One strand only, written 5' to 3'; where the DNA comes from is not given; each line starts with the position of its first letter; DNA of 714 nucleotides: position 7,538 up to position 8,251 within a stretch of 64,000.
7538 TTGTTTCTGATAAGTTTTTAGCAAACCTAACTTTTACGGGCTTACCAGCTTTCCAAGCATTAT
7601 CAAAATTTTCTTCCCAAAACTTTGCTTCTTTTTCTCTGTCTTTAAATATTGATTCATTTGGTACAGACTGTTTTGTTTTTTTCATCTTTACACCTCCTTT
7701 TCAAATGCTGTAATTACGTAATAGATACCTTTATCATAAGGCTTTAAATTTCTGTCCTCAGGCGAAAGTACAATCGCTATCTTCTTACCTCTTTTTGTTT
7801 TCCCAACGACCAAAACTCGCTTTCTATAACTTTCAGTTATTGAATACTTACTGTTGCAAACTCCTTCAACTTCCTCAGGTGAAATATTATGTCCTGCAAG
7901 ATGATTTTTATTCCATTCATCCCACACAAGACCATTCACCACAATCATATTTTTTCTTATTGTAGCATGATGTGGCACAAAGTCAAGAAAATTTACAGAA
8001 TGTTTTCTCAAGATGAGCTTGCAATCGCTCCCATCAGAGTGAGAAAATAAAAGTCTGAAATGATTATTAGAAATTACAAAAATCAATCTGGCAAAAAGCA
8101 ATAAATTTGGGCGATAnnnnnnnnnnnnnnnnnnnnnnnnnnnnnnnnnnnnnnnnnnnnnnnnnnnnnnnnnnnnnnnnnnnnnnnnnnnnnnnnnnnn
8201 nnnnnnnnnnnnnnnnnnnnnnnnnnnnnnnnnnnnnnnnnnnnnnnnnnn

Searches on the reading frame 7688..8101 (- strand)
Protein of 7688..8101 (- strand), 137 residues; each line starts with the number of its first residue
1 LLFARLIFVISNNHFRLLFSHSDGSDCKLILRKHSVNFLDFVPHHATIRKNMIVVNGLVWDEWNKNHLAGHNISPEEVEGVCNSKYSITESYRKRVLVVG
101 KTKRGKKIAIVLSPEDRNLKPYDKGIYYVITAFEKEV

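Call 36: search_protein_families(library=pfam, proteins=[window:7688-8101:-], max_evalue=0.01)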
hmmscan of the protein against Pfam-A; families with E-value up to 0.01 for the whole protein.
window:7688-8101:- (137 aa): 2 families
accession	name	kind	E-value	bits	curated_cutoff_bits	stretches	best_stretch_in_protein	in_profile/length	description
PF14076.12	DUF4258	-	0.00051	20.7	25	1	68-133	9-70/71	Domain of unknown function (DUF4258)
PF04365.19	BrnT_toxin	-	0.0014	19.3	34.5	1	60-116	1-62/77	Ribonuclease toxin, BrnT, of type II toxin-antitoxin system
